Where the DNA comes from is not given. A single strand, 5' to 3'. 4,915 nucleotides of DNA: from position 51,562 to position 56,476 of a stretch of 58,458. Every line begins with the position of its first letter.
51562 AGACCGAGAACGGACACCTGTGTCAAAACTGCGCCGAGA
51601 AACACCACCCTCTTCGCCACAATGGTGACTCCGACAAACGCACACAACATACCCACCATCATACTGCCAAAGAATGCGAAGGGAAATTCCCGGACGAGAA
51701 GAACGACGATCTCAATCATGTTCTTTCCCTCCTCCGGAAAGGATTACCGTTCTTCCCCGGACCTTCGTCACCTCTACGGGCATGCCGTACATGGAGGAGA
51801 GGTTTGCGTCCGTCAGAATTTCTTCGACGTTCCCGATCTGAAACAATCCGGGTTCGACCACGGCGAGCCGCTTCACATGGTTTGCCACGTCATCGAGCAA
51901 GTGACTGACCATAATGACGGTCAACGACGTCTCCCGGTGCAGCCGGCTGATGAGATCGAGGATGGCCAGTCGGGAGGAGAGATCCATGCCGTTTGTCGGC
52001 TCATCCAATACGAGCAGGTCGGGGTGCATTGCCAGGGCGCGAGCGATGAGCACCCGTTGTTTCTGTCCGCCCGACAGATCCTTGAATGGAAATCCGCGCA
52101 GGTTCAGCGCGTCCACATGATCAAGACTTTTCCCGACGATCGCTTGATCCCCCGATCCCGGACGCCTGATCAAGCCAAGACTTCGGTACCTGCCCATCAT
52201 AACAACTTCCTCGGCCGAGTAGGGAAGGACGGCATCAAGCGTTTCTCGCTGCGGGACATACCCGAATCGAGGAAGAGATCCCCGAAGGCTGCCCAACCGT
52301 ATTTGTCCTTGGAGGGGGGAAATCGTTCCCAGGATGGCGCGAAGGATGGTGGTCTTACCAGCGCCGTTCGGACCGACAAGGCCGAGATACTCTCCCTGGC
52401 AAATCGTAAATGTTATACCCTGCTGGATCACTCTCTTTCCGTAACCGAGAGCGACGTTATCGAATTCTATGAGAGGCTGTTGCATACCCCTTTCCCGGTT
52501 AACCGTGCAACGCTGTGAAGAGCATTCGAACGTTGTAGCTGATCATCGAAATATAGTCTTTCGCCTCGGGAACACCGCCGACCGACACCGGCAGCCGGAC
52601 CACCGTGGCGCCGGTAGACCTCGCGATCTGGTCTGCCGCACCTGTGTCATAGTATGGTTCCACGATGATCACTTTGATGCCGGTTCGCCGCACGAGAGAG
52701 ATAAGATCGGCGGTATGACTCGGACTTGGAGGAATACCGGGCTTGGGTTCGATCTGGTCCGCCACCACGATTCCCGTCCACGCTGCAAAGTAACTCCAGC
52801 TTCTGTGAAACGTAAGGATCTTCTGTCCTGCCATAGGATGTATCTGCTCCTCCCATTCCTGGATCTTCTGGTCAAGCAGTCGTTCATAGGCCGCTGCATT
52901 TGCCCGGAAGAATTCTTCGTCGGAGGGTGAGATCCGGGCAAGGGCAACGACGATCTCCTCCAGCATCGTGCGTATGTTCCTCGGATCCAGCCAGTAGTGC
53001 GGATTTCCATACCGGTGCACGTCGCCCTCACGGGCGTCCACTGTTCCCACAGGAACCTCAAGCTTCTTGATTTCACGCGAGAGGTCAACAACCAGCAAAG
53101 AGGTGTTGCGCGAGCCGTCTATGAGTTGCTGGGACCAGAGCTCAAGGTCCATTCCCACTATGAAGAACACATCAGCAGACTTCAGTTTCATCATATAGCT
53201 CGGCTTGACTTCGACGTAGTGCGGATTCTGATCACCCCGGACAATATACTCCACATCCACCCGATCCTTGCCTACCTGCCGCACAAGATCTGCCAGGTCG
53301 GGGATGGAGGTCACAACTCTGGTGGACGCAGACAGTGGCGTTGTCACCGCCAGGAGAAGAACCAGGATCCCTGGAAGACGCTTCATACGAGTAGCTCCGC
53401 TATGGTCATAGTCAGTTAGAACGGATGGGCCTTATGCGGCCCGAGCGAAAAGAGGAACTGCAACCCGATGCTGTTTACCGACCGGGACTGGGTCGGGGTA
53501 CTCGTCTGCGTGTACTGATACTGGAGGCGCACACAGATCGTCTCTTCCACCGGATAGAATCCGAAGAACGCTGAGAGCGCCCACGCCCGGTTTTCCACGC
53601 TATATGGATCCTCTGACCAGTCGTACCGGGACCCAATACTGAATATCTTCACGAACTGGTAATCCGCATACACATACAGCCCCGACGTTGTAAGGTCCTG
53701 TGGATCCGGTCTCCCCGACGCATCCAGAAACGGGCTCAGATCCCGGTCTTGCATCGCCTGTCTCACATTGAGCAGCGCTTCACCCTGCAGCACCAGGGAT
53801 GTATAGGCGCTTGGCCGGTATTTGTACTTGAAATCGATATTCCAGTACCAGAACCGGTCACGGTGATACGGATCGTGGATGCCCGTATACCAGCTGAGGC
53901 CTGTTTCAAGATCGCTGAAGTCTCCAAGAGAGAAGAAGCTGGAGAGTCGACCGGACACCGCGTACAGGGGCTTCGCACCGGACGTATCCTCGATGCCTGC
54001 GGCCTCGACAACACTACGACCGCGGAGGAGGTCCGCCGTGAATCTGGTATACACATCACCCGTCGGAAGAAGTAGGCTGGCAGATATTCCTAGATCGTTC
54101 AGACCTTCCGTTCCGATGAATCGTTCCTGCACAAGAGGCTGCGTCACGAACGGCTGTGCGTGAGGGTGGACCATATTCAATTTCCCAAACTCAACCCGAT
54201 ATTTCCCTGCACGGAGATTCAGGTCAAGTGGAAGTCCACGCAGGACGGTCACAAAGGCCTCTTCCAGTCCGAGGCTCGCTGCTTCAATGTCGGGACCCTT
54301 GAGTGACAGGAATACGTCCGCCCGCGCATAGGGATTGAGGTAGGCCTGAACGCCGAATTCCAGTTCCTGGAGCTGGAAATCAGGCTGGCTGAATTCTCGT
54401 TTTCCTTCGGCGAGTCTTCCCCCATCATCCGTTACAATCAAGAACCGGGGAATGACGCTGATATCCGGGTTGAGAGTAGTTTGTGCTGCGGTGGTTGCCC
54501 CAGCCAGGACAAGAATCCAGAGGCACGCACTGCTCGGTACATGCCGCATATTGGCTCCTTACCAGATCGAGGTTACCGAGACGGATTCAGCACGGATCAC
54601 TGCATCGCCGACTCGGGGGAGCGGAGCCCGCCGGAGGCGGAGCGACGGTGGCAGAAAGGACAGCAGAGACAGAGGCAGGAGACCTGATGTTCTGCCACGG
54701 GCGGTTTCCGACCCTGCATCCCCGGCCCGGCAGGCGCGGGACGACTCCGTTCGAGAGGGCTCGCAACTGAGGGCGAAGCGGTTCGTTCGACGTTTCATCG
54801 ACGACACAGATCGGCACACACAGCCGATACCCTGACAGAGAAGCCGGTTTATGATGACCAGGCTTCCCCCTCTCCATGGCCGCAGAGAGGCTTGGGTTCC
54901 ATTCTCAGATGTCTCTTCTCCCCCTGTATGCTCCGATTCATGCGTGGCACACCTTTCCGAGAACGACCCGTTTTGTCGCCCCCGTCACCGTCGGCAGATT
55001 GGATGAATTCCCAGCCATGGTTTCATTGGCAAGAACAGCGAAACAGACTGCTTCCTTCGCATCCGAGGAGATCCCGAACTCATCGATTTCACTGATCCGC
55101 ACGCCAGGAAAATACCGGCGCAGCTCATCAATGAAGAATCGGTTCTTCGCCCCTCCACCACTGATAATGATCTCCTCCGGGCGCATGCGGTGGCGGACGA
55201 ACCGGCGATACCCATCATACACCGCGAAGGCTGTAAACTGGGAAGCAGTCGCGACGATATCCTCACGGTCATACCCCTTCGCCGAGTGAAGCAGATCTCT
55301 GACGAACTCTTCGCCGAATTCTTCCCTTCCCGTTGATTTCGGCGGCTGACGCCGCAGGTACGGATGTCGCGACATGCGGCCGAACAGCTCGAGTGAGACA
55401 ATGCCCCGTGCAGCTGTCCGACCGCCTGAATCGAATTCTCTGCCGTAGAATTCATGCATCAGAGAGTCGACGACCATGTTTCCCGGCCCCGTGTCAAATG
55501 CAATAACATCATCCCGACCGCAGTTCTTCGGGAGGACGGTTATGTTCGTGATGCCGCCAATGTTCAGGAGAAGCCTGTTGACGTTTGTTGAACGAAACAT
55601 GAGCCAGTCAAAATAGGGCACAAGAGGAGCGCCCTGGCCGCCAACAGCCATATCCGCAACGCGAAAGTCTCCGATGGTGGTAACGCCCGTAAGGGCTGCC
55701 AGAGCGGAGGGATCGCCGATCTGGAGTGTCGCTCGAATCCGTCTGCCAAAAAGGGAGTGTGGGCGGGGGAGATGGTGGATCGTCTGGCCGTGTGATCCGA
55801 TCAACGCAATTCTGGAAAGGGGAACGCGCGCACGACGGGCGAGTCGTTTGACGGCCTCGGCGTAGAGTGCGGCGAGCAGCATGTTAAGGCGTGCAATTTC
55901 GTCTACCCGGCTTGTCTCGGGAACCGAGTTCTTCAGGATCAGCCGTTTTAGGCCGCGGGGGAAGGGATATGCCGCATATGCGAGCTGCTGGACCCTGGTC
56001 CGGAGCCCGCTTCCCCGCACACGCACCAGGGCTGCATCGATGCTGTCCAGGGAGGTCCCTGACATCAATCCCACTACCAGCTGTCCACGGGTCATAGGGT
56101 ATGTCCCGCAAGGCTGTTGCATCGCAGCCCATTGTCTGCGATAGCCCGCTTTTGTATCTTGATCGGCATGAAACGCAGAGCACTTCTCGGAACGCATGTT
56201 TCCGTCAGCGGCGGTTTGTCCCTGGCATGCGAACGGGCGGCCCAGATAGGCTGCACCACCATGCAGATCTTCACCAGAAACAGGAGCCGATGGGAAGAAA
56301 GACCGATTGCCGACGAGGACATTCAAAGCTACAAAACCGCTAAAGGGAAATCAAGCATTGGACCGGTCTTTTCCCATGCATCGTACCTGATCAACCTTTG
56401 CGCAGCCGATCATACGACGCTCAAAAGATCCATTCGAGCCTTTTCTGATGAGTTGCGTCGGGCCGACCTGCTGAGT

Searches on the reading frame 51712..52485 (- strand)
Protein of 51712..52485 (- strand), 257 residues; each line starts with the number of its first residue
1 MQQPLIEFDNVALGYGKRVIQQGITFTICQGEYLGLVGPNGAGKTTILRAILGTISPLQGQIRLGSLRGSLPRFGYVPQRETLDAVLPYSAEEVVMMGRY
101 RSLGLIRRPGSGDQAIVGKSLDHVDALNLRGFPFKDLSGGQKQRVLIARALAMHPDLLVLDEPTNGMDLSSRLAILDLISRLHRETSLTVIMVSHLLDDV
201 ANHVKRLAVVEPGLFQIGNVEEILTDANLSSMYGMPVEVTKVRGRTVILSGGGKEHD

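Call 39: search_protein_families(library=pfam, proteins=[window:51712-52485:-], max_evalue=0.001)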
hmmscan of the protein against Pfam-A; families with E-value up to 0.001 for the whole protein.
window:51712-52485:- (257 aa): 4 families
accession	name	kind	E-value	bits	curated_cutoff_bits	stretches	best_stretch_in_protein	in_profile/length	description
PF00005.33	ABC_tran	-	5.8e-27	95.4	25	1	22-165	2-137/137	ABC transporter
PF13304.12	AAA_21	-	6.2e-12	46.6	27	2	120-195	221-298/304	AAA domain, putative AbiEii toxin, Type IV TA system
PF02463.25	SMC_N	-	2.6e-06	27.5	40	0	34-53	27-49/220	RecF/RecN/SMC N terminal domain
PF13476.12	AAA_23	-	0.0007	20.7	27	1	36-52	24-40/201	AAA domain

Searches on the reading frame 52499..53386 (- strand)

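Call 39: search_protein_families(library=pfam, proteins=[window:52499-53386:-], max_evalue=0.001)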
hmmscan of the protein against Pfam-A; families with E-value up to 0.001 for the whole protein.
window:52499-53386:- (295 aa): 1 family
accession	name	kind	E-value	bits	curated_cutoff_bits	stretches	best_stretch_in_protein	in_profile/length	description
PF01297.22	ZnuA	-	4.5e-60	203.8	29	1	24-289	1-260/263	Zinc-uptake complex component A periplasmic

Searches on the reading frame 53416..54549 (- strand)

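Call 39: search_protein_families(library=pfam, proteins=[window:53416-54549:-], max_evalue=0.001)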
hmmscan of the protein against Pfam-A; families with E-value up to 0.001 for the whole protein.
window:53416-54549:- (377 aa): 0 families

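Call 67: search_protein_families(library=ncbifam, proteins=[window:53416-54549:-], max_evalue=0.01)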
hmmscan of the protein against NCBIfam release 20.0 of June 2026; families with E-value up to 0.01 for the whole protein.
window:53416-54549:- (377 aa): 1 family
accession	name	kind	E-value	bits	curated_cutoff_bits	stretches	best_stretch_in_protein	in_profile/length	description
NF033652.1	LbtU_sider_porin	subfamily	0.00043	19.8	90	1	54-141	23-102/327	LbtU family siderophore porin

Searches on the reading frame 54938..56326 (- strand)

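Call 39: search_protein_families(library=pfam, proteins=[window:54938-56326:-], max_evalue=0.001)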
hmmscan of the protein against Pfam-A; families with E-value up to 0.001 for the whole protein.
window:54938-56326:- (462 aa): 2 families
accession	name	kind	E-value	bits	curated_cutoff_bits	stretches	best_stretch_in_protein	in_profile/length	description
PF03702.20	AnmK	-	5.5e-101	338.7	24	1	83-459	2-364/367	Anhydro-N-acetylmuramic acid kinase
PF02782.22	FGGY_C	-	0.00011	22.5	27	0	354-398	120-165/198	FGGY family of carbohydrate kinases, C-terminal domain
